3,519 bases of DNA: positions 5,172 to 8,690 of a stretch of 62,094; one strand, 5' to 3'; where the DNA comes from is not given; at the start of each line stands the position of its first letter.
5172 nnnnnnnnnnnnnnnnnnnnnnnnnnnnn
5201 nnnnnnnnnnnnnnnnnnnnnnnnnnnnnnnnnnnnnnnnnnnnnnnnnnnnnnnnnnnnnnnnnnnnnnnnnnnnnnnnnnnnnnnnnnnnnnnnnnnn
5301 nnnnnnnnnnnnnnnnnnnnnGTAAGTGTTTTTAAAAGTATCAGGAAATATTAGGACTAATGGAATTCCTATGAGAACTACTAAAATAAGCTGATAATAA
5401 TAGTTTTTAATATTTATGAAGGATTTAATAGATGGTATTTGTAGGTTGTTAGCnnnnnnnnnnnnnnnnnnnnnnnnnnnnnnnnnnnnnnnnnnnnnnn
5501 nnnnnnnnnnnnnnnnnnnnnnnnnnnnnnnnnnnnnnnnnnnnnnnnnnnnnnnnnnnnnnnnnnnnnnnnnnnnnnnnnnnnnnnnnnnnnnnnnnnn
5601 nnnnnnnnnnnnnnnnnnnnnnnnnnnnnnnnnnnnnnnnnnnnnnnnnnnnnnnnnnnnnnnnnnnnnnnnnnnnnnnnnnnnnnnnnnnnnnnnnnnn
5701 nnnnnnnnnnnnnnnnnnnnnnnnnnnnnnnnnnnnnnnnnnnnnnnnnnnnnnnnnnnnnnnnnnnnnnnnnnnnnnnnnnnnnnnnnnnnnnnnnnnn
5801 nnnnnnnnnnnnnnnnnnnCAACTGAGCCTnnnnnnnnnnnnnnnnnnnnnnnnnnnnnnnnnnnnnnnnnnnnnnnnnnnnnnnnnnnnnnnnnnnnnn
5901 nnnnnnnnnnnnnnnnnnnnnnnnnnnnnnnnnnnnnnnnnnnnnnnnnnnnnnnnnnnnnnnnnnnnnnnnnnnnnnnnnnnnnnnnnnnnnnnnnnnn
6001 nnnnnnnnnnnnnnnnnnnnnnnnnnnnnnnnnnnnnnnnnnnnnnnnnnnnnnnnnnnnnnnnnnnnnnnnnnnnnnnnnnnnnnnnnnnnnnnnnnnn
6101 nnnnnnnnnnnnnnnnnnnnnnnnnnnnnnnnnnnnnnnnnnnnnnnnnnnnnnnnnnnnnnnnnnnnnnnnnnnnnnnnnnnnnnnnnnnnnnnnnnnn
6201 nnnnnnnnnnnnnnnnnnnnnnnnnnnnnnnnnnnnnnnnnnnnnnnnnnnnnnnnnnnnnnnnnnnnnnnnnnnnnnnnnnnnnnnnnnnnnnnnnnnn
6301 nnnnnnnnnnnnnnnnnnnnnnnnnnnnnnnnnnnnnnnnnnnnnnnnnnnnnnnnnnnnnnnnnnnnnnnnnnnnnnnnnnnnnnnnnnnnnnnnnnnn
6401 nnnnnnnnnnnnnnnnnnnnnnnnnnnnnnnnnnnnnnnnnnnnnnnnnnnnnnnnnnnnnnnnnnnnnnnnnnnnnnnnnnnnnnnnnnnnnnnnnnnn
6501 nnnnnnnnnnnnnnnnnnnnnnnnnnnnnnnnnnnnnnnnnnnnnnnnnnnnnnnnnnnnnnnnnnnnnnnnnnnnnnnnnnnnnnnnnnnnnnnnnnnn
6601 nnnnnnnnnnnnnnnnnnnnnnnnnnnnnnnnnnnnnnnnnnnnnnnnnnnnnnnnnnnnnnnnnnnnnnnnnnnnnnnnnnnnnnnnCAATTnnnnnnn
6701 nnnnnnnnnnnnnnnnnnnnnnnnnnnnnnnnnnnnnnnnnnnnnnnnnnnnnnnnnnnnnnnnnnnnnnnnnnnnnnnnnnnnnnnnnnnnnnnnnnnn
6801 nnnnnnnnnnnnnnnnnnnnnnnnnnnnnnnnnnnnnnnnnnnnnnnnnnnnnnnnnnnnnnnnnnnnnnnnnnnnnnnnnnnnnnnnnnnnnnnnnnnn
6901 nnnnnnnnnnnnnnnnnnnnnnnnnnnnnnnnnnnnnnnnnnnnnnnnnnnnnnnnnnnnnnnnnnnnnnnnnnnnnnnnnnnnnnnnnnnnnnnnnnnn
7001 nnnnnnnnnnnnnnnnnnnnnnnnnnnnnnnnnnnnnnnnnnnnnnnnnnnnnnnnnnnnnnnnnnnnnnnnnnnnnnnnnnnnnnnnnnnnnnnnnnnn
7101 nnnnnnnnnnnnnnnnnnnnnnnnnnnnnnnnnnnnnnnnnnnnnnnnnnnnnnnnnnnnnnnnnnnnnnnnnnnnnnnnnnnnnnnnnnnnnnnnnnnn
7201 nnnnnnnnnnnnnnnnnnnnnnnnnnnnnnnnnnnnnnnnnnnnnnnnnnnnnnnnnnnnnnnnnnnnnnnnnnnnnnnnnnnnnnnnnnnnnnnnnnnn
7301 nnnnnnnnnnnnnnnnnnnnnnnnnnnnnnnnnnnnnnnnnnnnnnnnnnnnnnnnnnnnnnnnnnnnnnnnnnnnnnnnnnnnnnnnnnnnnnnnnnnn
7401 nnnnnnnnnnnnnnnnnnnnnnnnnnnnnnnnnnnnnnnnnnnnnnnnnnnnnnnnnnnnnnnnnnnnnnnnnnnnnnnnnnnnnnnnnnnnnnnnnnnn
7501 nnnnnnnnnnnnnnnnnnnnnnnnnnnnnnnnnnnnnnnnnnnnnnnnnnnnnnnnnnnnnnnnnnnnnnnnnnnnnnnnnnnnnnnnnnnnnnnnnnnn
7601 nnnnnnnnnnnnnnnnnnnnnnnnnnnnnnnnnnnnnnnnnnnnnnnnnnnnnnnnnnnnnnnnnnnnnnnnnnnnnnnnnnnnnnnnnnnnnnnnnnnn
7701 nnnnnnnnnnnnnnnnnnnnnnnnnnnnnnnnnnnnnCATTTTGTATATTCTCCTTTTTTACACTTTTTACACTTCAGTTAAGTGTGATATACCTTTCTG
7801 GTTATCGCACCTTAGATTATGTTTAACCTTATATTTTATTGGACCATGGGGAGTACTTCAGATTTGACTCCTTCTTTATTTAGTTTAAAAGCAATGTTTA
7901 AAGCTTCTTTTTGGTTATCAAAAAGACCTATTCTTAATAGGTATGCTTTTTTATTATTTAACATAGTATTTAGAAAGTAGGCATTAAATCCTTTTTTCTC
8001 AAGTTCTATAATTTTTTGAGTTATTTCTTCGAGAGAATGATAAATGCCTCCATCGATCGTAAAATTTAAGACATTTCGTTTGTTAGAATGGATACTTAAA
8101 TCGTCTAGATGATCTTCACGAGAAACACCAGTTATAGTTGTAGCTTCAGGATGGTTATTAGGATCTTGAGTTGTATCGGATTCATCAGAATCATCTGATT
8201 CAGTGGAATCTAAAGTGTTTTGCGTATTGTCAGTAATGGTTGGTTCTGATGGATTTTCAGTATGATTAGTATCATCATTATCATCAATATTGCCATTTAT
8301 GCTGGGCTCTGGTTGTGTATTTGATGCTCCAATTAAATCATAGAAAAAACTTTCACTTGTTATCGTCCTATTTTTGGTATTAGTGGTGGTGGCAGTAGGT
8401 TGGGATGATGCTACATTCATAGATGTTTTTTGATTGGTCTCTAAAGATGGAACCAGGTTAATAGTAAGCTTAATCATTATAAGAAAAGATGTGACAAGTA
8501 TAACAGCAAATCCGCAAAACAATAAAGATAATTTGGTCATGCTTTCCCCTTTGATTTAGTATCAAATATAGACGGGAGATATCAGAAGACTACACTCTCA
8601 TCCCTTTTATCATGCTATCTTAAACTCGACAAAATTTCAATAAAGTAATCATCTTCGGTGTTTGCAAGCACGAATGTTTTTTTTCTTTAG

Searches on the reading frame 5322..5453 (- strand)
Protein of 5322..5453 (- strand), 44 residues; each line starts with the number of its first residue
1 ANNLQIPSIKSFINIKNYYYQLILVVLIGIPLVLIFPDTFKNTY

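Call 67: search_protein_families(library=ncbifam, proteins=[window:5322-5453:-], max_evalue=10)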
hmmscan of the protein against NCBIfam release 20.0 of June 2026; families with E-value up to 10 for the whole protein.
seq(44 aa): 1 family
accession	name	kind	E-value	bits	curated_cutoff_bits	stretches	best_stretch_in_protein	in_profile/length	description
NF010185.0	PRK13664.1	equivalog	0.15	12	98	1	15-32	4-21/65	hypothetical protein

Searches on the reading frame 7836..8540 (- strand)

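Call 42: search_protein_families(library=pfam, proteins=[window:7836-8540:-], max_evalue=0.01)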
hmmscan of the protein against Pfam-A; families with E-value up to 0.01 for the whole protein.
window:7836-8540:- (234 aa): 1 family
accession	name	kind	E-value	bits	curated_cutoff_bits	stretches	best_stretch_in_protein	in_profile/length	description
PF05036.18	SPOR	-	1.8e-05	25.4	21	1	160-229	5-74/76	SPOR domain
